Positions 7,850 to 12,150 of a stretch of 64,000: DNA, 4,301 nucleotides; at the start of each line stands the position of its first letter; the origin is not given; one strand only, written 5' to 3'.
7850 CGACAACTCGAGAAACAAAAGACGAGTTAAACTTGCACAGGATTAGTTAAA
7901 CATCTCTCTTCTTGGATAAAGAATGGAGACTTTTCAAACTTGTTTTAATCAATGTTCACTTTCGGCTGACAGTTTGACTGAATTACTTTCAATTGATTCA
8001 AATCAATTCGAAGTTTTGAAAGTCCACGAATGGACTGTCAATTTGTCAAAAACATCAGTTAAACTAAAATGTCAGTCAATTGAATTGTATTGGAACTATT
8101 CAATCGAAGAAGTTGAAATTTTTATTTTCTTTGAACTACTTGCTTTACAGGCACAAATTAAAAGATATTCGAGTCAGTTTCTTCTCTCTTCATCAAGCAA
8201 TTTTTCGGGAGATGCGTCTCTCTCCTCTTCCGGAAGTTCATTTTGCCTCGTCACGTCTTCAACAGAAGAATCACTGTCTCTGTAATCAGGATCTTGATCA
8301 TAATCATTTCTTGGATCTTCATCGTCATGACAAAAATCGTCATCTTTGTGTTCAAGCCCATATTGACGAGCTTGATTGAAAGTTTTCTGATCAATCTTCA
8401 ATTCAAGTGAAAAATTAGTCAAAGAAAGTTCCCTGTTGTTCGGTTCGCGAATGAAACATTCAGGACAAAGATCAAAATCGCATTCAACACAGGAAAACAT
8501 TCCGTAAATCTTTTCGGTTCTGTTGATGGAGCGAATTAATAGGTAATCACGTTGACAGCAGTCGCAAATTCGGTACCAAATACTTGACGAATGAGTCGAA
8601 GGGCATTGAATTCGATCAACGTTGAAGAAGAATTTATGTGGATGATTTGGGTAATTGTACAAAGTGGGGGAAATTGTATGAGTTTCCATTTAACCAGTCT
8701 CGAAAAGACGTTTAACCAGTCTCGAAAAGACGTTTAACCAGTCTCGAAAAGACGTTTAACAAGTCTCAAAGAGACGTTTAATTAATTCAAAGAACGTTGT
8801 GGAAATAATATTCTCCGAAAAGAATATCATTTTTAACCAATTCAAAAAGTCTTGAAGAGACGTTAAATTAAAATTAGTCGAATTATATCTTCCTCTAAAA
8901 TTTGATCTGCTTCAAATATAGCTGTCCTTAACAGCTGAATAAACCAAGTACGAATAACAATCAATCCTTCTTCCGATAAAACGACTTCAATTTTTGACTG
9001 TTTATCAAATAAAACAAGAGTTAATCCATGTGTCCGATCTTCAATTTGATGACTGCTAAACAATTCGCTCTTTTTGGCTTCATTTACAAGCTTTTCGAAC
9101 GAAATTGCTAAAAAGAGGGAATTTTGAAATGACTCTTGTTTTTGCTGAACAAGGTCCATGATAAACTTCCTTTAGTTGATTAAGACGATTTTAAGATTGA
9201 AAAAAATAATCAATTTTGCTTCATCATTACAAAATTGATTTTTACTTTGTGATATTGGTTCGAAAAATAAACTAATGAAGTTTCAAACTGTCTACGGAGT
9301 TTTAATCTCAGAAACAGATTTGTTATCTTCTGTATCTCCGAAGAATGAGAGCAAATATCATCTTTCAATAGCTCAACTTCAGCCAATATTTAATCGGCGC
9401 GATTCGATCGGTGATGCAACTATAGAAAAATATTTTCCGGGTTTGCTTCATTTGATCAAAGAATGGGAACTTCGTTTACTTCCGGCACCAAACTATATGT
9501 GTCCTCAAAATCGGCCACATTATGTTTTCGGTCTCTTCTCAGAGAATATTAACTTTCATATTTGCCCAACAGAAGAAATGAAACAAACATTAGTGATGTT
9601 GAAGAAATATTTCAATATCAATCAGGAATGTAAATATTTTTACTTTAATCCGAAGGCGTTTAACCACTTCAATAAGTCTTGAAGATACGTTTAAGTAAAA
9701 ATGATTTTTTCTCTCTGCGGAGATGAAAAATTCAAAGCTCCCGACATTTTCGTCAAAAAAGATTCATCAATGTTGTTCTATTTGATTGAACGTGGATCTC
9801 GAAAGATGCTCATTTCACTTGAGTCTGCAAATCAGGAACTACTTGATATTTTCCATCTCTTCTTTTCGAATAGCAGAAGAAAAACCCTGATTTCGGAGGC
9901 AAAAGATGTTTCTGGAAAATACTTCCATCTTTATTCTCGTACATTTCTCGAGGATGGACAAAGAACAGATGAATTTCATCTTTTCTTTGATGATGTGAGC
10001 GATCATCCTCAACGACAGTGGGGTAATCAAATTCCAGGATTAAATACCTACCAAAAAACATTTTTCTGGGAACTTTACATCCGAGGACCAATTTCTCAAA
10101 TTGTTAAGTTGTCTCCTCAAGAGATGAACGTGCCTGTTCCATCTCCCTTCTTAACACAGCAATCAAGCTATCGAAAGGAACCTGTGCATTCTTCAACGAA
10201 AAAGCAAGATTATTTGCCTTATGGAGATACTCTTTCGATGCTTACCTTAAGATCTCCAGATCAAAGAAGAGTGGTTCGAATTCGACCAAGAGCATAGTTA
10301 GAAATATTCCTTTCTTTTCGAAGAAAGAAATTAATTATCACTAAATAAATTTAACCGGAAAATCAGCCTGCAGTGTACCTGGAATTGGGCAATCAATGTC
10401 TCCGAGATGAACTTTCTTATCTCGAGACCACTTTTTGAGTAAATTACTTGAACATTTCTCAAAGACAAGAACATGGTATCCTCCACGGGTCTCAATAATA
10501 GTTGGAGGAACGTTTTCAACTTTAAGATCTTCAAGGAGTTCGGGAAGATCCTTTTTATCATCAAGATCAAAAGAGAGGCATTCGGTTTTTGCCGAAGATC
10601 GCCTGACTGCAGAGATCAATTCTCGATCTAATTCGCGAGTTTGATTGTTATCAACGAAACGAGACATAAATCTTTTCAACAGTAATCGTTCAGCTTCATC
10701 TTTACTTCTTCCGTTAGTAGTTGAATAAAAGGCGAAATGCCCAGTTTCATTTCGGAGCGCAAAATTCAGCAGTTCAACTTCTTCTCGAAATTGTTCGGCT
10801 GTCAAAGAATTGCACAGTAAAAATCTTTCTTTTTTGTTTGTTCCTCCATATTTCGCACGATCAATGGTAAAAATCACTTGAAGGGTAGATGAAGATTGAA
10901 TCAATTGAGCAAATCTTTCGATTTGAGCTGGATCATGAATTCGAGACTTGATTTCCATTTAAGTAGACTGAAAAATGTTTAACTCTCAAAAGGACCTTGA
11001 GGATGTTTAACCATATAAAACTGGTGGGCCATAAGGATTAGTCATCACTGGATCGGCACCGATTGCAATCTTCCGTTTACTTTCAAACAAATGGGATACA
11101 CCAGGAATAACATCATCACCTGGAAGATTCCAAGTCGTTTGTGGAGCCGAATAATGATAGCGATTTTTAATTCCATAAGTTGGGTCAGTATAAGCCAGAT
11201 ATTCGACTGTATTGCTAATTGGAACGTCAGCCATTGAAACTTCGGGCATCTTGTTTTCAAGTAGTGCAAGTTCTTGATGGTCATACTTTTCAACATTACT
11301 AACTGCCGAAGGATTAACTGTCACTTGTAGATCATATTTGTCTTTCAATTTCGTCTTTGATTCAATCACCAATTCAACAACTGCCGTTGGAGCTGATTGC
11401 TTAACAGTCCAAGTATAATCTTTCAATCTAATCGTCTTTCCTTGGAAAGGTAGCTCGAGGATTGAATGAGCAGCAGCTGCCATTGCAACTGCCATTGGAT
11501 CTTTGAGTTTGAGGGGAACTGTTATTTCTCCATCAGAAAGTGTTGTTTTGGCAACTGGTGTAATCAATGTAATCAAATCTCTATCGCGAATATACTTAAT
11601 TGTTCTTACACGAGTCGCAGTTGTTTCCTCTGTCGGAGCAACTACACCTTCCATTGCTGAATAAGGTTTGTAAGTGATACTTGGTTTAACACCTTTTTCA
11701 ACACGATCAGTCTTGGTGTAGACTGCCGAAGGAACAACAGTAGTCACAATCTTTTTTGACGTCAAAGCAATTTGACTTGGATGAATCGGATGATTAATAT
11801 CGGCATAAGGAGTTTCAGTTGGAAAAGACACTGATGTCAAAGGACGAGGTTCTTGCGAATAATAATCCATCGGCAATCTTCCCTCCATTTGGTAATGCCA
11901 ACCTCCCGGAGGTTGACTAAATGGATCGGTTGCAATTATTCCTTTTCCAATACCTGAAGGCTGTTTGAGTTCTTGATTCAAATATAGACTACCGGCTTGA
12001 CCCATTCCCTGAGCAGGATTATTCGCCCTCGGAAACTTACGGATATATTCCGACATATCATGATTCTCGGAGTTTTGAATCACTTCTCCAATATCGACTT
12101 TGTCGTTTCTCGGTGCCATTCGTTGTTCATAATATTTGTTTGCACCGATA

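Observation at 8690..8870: Genome-wide family of ~22-bp GTTTAAC-core plus mini-hairpin repeat units at gene boundaries, often in tandem arrays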

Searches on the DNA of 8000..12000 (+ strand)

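Call 8: search_dna_similar(query=window:8000-12000:+, collection=phages, mode=near)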
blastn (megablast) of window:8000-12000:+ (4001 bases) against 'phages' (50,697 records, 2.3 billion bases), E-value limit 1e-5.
No match.
